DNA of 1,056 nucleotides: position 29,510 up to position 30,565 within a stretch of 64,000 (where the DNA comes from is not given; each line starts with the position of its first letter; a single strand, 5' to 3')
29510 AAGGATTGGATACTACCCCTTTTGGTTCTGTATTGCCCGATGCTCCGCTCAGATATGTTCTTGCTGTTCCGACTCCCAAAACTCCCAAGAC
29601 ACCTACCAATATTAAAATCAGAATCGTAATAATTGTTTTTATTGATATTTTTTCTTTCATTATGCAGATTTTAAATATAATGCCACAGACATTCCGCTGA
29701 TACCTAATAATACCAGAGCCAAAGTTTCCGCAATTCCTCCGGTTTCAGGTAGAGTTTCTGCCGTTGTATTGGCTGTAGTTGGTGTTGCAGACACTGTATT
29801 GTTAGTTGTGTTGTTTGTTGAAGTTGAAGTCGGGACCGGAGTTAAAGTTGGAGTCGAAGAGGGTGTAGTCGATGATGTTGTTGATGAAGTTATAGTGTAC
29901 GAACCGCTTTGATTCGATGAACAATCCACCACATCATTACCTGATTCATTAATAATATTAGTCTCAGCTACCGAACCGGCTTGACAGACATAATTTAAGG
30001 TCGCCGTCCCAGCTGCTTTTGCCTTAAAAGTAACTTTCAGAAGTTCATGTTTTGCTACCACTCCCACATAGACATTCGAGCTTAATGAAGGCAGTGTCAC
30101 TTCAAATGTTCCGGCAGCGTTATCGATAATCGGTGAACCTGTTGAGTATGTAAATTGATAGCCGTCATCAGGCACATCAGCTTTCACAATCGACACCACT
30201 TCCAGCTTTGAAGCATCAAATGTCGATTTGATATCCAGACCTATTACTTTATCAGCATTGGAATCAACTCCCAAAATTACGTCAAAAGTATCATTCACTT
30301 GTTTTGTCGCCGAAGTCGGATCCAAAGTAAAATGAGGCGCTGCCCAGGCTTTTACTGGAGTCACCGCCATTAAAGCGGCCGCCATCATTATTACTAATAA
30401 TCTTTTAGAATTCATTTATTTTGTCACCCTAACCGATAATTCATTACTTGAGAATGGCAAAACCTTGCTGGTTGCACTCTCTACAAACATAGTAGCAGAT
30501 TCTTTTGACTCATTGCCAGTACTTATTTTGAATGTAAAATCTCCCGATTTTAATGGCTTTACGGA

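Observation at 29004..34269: Five-gene cluster of secreted proteins with dockerin-like and cohesin-like modules and an LPXTG anchor (cellulosome-style surface complex)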

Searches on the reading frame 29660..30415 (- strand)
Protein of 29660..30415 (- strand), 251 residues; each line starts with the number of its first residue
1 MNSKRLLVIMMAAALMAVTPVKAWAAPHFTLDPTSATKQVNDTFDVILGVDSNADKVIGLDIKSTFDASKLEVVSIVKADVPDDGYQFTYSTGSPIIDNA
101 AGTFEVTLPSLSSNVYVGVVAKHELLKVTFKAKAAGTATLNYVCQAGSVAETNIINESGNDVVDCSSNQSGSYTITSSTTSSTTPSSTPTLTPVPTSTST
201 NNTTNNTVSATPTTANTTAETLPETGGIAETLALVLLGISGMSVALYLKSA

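Call 3: search_protein_families(library=pfam, proteins=[window:29660-30415:-], max_evalue=1)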
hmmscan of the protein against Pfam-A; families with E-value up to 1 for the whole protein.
window:29660-30415:- (251 aa): 1 family
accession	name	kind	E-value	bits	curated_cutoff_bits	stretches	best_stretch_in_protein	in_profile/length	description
PF00963.24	Cohesin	-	7e-08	33.2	24.1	1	31-144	3-113/139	Cohesin domain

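Call 4: search_protein_families(library=ncbifam, proteins=[window:29660-30415:-], max_evalue=1)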
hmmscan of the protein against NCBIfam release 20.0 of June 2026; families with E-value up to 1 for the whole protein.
window:29660-30415:- (251 aa): 3 families
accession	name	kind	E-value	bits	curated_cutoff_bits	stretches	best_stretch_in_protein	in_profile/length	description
NF053819.1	EF0750_LPXTG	subfamily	0.1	13.1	47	1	184-248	43-98/105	EF2685/EF0750 family sortase-dependent surface protein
NF047987.1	cpg1_fam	equivalog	0.2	10.2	250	1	125-231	258-359/612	Cpg1 family polymorphic protein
TIGR01167.1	LPXTG_anchor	domain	0.96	10.2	15.9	1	221-248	1-27/34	LPXTG cell wall anchor domain-containing protein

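Call 9: find_encoding_contigs(protein=window:29660-30415:-, flank=10000, max_places=6)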
Protein window:29660-30415:- (251 aa): 3 contigs read that carry it; 3 places shown.
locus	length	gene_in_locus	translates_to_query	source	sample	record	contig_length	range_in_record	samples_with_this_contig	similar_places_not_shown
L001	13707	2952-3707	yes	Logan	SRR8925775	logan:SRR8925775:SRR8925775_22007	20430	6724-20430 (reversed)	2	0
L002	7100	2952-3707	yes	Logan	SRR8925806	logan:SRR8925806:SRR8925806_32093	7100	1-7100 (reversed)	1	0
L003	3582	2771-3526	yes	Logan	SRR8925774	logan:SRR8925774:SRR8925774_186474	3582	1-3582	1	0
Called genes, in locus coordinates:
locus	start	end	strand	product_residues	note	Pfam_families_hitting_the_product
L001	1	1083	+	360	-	?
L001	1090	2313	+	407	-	-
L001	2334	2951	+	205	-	-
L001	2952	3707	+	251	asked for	PF00963:Cohesin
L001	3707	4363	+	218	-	PF16656:Pur_ac_phosph_N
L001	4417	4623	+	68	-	-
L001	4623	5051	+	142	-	PF09424:YqeY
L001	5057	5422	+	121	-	PF02130:YbeY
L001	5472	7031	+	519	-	PF13177:DNA_pol3_delta2, PF13401:AAA_22 (weak), PF00004:AAA, PF07724:AAA_2 (faint), PF07728:AAA_5 (weak), PF20964:DnaX_C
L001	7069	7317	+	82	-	-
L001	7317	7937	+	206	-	PF21176:RecR_HhH, PF01751:Toprim, PF13662:Toprim_4, PF21175:RecR_C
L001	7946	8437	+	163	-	-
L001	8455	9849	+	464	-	PF00133:tRNA-synt_1 (faint), PF01921:tRNA-synt_1f (faint), PF01406:tRNA-synt_1e, PF09334:tRNA-synt_1g (faint), PF23493:CysS_C (weak)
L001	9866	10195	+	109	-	PF01250:Ribosomal_S6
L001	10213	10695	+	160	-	PF00436:SSB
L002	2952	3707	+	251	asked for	PF00963:Cohesin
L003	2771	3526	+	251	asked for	PF00963:Cohesin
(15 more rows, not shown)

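Call 10: find_homologous_proteins(query=window:29660-30415:-, max_evalue=0.001)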
Query window:29660-30415:- (251 aa): 132 proteins with E <= 0.001 among 7716 candidates; the best 120 are listed.
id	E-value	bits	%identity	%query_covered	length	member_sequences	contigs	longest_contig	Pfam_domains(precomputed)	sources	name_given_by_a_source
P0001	5.4e-150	515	100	100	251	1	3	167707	PF00963.25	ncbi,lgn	-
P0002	2.4e-103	362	73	94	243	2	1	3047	PF00963.25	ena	-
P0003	8.9e-89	315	62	99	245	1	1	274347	PF00963.25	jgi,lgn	jgi:hypothetical protein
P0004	1.2e-80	288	57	100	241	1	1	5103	PF00963.25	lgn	-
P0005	3.2e-78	280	55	99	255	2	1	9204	PF00963.25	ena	-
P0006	3.3e-78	280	57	99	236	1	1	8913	PF00963.25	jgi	jgi:LPXTG-motif cell wall-anchored protein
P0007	1.7e-77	278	56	98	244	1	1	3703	PF00963.25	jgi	jgi:uncharacterized protein YcnI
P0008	1.0e-75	272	57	98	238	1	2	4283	PF00963.25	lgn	-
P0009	5.0e-75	270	58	93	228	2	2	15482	PF00963.25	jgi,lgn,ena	-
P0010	3.1e-74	267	54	96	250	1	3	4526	PF00963.25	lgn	-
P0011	9.0e-74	266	69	66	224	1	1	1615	PF00963.25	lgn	-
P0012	2.2e-73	264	56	100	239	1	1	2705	-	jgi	jgi:hypothetical protein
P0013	3.3e-73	264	56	94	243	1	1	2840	PF00963.25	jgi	jgi:LPXTG-motif cell wall-anchored protein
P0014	5.4e-72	260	55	98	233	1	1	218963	PF00963.25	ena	-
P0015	2.0e-69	251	52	99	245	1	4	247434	PF00963.25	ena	-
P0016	3.0e-69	251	63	68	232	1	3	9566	PF00963.25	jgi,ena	jgi:hypothetical protein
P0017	6.5e-69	250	50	99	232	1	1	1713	PF00963.25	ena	-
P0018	1.0e-68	249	53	99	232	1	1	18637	PF00963.25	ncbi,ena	-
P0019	2.3e-67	245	51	99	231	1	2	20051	PF00963.25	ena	-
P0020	3.7e-67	244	53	92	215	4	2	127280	PF00963.25,PF00746.27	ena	-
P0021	3.8e-67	244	53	99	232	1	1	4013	PF00963.25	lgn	-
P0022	1.6e-66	242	59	69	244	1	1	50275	PF00963.25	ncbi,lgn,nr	ncbi:hypothetical protein KBC75_02215 [Candidatus Shapirobacteria bacterium]|nr:hypothetical protein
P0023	1.7e-66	242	52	99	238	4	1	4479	PF00963.25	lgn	-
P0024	5.6e-66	240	54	100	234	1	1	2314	PF00963.25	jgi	-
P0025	8.0e-66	240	51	99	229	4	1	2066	PF00963.25,PF00746.27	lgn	-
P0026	1.0e-65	239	64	70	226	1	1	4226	PF00963.25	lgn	-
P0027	1.3e-65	239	54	96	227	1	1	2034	PF00963.25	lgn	-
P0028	1.2e-64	236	54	99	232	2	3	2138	PF00963.25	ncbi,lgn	-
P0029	1.6e-64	235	49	98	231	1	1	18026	PF00963.25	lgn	-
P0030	2.2e-64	235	52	99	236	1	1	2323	PF00963.25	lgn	-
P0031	4.1e-64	234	53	91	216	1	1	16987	PF00963.25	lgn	-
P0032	5.1e-64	234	50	99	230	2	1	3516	PF00963.25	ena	-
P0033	5.6e-64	234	51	99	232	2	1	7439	PF00963.25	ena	-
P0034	6.0e-64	234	64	70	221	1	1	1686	PF00963.25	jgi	-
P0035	2.4e-63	232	51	99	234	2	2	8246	PF00963.25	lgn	-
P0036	2.8e-63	231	49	99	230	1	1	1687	PF00963.25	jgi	-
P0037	2.8e-63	231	53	93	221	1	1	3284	PF00963.25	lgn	-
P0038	4.6e-63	231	51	98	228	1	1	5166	PF00963.25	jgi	-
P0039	7.9e-63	230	49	99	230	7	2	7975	PF00963.25,PF00746.27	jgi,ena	jgi:LPXTG-motif cell wall-anchored protein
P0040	1.0e-62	230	51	99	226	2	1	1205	PF00963.25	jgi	jgi:hypothetical protein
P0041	1.2e-62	229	50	99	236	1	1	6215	PF00963.25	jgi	-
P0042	1.9e-62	229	49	99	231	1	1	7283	PF00963.25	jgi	jgi:LPXTG-motif cell wall-anchored protein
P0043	2.1e-62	229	48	98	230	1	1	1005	PF00963.25,PF00746.27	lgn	-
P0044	2.4e-62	228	48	99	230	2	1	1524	PF00963.25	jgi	jgi:LPXTG-motif cell wall-anchored protein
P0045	3.5e-62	228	49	99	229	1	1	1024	PF00963.25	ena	-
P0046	6.7e-62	227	47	98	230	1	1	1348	PF00963.25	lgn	-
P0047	1.7e-61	226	50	99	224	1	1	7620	PF00963.25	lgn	-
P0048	1.8e-61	225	50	93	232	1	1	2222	PF00963.25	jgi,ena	-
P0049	2.1e-61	225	49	95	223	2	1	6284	PF00963.25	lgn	-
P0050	2.2e-61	225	46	99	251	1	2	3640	PF00963.25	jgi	-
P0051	2.3e-61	225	47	99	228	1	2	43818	PF00963.25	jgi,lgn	-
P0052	4.0e-61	224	52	93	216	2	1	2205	PF00963.25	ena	-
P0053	4.1e-61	224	50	99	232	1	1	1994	PF00963.25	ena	-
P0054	5.3e-61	224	47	99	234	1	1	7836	PF00963.25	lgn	-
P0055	5.5e-61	224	47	99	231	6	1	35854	PF00963.25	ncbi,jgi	jgi:hypothetical protein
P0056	2.4e-60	222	48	99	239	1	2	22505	PF00963.25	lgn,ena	-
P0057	2.8e-60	222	48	99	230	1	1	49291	PF00963.25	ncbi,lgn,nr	ncbi:hypothetical protein HYV64_05305 [Candidatus Shapirobacteria bacterium]|nr:hypothetical protein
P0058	7.8e-60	220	49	99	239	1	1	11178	PF00963.25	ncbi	-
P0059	7.4e-56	207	49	97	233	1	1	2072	PF00963.25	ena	-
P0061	1.2e-51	193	46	96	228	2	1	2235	PF00963.25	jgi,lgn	-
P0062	6.9e-51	191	51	80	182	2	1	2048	PF00963.25,PF00746.27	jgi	jgi:LPXTG-motif cell wall-anchored protein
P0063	7.2e-50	188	44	98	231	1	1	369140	PF00963.25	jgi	jgi:LPXTG-motif cell wall-anchored protein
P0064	2.3e-47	179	49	91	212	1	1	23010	PF00963.25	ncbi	-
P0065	1.1e-45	174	51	73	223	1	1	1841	PF00963.25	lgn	-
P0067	6.7e-45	171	44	98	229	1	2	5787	PF00963.25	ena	-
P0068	2.7e-42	163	42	98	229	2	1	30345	PF00963.25,PF00746.27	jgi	jgi:LPXTG-motif cell wall-anchored protein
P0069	5.2e-42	162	50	69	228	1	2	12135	PF00963.25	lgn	-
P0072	2.0e-41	160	43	92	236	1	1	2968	PF00963.25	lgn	-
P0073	2.4e-41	160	41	99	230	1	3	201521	PF00963.25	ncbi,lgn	-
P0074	6.7e-41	158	41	96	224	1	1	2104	PF00963.25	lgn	-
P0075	8.7e-41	158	41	97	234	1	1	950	PF00963.25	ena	-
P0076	1.6e-40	157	40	98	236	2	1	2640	PF00963.25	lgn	-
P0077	2.0e-40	157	39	98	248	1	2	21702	PF00963.25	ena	-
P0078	2.3e-40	156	40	98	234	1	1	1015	PF00963.25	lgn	-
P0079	3.3e-40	156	40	99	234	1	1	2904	PF00963.25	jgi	-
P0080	4.4e-40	156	38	98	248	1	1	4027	PF00963.25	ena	-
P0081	6.7e-40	155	38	98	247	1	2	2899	PF00963.25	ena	-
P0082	7.0e-40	155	38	97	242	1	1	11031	PF00963.25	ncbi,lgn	-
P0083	1.1e-39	154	44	90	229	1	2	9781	PF00963.25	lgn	-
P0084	1.6e-39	154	49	65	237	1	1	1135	PF00963.25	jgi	jgi:hypothetical protein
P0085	1.6e-39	154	43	90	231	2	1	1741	PF00963.25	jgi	-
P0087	6.8e-39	152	44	90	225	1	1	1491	PF00963.25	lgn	-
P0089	2.4e-38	150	37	98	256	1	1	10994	PF00963.25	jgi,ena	-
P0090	2.5e-38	150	40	96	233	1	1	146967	PF00963.25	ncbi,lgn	-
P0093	7.9e-36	142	45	70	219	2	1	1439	PF00963.25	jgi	-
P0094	1.1e-35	141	46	70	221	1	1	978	PF00963.25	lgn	-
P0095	1.3e-35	141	39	98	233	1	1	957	PF00963.25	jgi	jgi:LPXTG-motif cell wall-anchored protein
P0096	1.4e-35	141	38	97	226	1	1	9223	PF00963.25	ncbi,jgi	-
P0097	3.1e-35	140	38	97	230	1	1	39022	PF00963.25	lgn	-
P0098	4.4e-35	139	38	95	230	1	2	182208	PF00963.25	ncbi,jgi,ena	ncbi:MAG: cohesin domain-containing protein [Candidatus Shapirobacteria bacterium]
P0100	2.5e-34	137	48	65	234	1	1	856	PF00963.25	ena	-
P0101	2.7e-34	137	37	98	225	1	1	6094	PF00963.25,PF00746.27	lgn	-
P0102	3.7e-34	136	39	97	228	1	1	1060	PF00963.25,PF00746.27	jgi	jgi:LPXTG-motif cell wall-anchored protein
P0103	7.7e-34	135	44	69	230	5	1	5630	PF00963.25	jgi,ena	-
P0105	1.0e-33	135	38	96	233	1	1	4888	PF00963.25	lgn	-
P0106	1.5e-33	134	40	98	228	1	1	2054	PF00963.25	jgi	jgi:hypothetical protein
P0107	2.3e-33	134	45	68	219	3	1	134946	PF00963.25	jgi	-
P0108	7.3e-33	132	39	92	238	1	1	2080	PF00963.25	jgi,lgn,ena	-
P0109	8.8e-33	132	38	89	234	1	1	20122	PF00963.25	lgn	-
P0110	7.5e-31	125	39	98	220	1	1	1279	PF00963.25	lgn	-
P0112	8.9e-30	122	37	98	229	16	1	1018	PF00963.25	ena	-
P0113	1.2e-29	121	38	94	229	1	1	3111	PF00963.25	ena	-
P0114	1.3e-29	121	37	98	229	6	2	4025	PF00963.25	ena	-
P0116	2.5e-28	117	42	68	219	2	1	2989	PF00963.25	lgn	-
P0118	3.2e-27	113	35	92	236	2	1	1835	PF00963.25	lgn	-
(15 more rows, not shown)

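Call 11: find_encoding_contigs(protein=P0003, flank=10000, max_places=2)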
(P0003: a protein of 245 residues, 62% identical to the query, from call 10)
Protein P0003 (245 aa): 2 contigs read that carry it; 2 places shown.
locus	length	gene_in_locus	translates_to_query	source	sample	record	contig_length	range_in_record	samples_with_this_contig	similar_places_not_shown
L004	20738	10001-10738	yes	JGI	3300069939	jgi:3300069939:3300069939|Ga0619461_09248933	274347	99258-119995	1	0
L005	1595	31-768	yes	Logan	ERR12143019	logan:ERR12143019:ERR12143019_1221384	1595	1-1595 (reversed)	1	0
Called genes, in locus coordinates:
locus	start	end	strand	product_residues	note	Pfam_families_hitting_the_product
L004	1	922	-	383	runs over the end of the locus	PF02784:Orn_Arg_deC_N, PF00278:Orn_DAP_Arg_deC (weak)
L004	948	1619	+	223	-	PF13578:Methyltransf_24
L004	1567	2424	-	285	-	PF00535:Glycos_transf_2, PF13641:Glyco_tranf_2_3, PF10111:Glyco_tranf_2_2 (weak)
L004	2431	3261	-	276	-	PF00535:Glycos_transf_2, PF10111:Glyco_tranf_2_2 (weak), PF13641:Glyco_tranf_2_3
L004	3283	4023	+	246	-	PF03808:Glyco_tran_WecG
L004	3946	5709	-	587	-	PF04932:Wzy_C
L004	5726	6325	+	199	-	PF02397:Bac_transf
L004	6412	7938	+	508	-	-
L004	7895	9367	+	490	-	-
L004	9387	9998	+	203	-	-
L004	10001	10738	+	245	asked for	PF00963:Cohesin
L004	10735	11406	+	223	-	PF16656:Pur_ac_phosph_N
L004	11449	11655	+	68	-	-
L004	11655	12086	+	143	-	PF09424:YqeY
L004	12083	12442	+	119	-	PF02130:YbeY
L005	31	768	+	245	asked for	PF00963:Cohesin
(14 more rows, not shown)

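Call 12: find_encoding_contigs(protein=P0063, flank=10000, max_places=2)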
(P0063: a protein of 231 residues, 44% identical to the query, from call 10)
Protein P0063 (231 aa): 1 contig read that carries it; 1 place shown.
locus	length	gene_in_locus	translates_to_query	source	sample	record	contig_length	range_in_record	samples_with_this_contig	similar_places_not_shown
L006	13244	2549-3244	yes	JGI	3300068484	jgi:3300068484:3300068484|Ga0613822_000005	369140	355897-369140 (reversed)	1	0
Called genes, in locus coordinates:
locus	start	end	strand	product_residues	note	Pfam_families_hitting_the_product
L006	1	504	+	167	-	?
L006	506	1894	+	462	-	-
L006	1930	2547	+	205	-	-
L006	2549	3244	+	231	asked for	PF00963:Cohesin (weak)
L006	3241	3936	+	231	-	PF16656:Pur_ac_phosph_N (faint), PF00404:Dockerin_1 (weak), PF13202:EF-hand_5 (faint)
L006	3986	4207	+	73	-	-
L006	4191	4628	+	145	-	PF09424:YqeY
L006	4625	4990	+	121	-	PF02130:YbeY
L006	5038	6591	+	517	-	PF13177:DNA_pol3_delta2, PF00004:AAA, PF07728:AAA_5, PF20964:DnaX_C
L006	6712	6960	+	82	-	-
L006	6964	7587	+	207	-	PF21176:RecR_HhH, PF02132:RecR_ZnF (weak), PF01751:Toprim, PF13662:Toprim_4, PF21175:RecR_C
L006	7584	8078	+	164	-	-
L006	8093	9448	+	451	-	PF01406:tRNA-synt_1e, PF01921:tRNA-synt_1f (faint), PF09334:tRNA-synt_1g (weak), PF23493:CysS_C (faint)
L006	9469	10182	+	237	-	-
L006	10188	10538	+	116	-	-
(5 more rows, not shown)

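Call 13: find_encoding_contigs(protein=P0098, flank=10000, max_places=2)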
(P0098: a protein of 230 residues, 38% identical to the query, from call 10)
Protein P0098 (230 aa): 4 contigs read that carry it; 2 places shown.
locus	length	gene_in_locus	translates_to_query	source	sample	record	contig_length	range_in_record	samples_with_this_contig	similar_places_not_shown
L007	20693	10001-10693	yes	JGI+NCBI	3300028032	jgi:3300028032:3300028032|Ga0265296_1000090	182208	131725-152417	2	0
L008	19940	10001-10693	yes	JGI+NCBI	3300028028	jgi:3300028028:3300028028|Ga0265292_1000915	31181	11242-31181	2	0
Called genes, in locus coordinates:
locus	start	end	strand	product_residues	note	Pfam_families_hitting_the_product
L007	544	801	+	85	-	-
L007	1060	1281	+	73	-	-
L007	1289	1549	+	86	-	-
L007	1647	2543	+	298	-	PF00318:Ribosomal_S2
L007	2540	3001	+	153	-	PF00889:EF_TS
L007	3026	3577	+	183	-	PF01765:RRF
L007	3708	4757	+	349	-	PF02163:Peptidase_M50, PF04495:GRASP55_65, PF13180:PDZ_2, PF17820:PDZ_6 (weak)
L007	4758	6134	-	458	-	PF01229:Glyco_hydro_39, PF11790:Glyco_hydro_cc (weak)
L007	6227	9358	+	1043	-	-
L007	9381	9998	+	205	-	-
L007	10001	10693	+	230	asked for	PF00963:Cohesin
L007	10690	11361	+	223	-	PF16656:Pur_ac_phosph_N, PF00404:Dockerin_1 (weak)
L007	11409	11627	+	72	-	PF01165:Ribosomal_S21 (faint)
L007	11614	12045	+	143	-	PF09424:YqeY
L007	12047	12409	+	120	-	PF02130:YbeY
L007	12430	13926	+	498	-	PF13177:DNA_pol3_delta2, PF13401:AAA_22 (faint), PF00004:AAA, PF07728:AAA_5 (faint), PF20964:DnaX_C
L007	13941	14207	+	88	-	-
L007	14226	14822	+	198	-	PF21176:RecR_HhH, PF02132:RecR_ZnF (faint), PF01751:Toprim, PF13662:Toprim_4, PF21175:RecR_C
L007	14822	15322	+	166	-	-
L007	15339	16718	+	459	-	PF01406:tRNA-synt_1e, PF09334:tRNA-synt_1g (weak), PF23493:CysS_C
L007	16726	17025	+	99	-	PF01250:Ribosomal_S6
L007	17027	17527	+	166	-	PF00436:SSB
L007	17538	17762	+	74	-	PF01084:Ribosomal_S18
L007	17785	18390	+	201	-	-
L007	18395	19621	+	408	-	PF22694:CtpB_N-like (weak), PF00595:PDZ (weak), PF13180:PDZ_2, PF17820:PDZ_6 (weak), PF03572:Peptidase_S41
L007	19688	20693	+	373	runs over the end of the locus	PF00089:Trypsin, PF13365:Trypsin_2, PF00595:PDZ, PF13180:PDZ_2, PF17820:PDZ_6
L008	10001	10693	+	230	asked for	PF00963:Cohesin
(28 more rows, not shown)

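Call 19: find_related_loci(query=A2, collection=genome_contigs, flank=10000)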
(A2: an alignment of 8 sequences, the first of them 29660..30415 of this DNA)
Query A2 (251 aa) in genome_contigs; peptide patterns used: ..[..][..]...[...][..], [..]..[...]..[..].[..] (x = any residue, [..] = any of these).
120 stretches matched a pattern; 19 encode a relative of the query (tblastn E <= 1e-3); 19 distinct loci.
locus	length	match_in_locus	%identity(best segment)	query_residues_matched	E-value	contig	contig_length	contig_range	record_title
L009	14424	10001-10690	53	1-249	8e-79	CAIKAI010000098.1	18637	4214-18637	Candidatus Shapirobacteria bacterium isolate AlinenLipids_bin-9586 genome assembly, contig: bin-9586:098/184, whole geno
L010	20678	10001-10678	49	1-248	7e-69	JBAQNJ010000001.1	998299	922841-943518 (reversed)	MAG: Microgenomates group bacterium isolate MFD12002_ilm_asm_bin60 k127_48021, whole genome shotgun sequence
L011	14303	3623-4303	48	1-248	6e-69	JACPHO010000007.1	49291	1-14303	MAG: Candidatus Shapirobacteria bacterium isolate NC_groundwater_416_Ag_B-0.1um_40_33 GD18-4_B1_scaffold_1698652, whole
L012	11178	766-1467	49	2-250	3e-65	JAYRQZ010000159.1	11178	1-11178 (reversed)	MAG: Candidatus Woesebacteria bacterium isolate XM1_ASGE3bin.17 k141_909157, whole genome shotgun sequence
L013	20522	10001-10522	59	1-173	9e-65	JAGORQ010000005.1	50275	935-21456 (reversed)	Candidatus Shapirobacteria bacterium isolate Gw_Eff_bin_278 Gw_Eff_1049_length_50275_cov_4.660565, whole genome shotgun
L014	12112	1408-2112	52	1-248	6e-63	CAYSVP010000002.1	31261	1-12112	MAG TPA_asm: uncultured Gammaproteobacteria bacterium isolate SRP294416_co1_8 genome assembly, contig: NODE_2492_length_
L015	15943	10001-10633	49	19-249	2e-60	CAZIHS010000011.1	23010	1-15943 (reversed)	MAG TPA_asm: uncultured Gammaproteobacteria bacterium isolate binchicken_co16_148 genome assembly, contig: NODE_3724_len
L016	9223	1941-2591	38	6-248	8e-42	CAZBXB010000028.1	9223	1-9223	MAG TPA_asm: uncultured Gammaproteobacteria bacterium isolate SRP214966_co5_367 genome assembly, contig: NODE_7601_lengt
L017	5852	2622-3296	35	4-249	1e-40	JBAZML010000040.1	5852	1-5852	MAG: Candidatus Shapirobacteria bacterium isolate SO_2017_LW4_41 scaffold_26602_c1_LW137-91_2017, whole genome shotgun s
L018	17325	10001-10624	41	25-249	1e-39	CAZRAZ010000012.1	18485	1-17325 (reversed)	MAG TPA_asm: uncultured Gammaproteobacteria bacterium isolate binchicken_co191_93 genome assembly, contig: NODE_2135_len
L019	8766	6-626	40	20-249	3e-38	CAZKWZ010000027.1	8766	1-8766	MAG TPA_asm: uncultured Gammaproteobacteria bacterium isolate SRP220891_co1_32 genome assembly, contig: NODE_15651_lengt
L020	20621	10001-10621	37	25-249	3e-35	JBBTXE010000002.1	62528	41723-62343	MAG: Patescibacteria group bacterium isolate H52-bin029_1 H52_bin029_1_000000000002, whole genome shotgun sequence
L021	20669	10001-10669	39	1-249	4e-34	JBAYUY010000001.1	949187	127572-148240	MAG: Candidatus Shapirobacteria bacterium isolate SO_2016_LW3_47 scaffold00001_LW162_2016, whole genome shotgun sequence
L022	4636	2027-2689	36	8-249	2e-32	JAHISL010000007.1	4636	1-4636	MAG: Patescibacteria group bacterium isolate MM_PC_MetaG.mb.172 MM_PC_MetaG.mb.172_k141_57962, whole genome shotgun sequ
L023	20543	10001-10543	38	4-175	1e-29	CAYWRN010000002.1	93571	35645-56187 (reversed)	MAG TPA_asm: uncultured Gammaproteobacteria bacterium isolate SRP239243_co1_203 genome assembly, contig: NODE_206_length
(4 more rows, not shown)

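Call 25: search_solved_structures(query=A1, max_evalue=0.01, show_alignments=1)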
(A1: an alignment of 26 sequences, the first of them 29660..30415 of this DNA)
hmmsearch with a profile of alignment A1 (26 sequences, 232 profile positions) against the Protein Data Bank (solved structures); distinct sequences matched with E-value up to 0.01: 0.

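Call 36: predict_structure(alignment_id=A1)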
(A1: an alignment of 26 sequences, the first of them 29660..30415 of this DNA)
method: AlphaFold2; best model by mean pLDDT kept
length: 251 residues; sequences in the alignment: 26
mean_pLDDT: 83.3   pTM: 0.66
mean pLDDT of the five models: 83.3, 82.1, 82.1, 80.9, 80.8
residues with pLDDT >= 90: 143; 70-90: 52; 50-70: 27; < 50: 29
segments of 3 or more residues with pLDDT < 50: 191-193, 195-205
pLDDT, mean of each block of 10 residues (from residue 1): 77 78 82 98 98 95 98 98 94 96 97 85 98 98 92 95 96 93 52 43 47 49 56 83 85 73
secondary structure, 60 per line:
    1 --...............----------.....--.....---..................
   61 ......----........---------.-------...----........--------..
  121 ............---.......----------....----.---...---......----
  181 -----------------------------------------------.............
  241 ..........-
elements in order: H3-17 E28-32 E35-39 E43-66 E71-78 E96-98 E103-110 E119-132 E136-142 E153-156 E171-176 H228-250
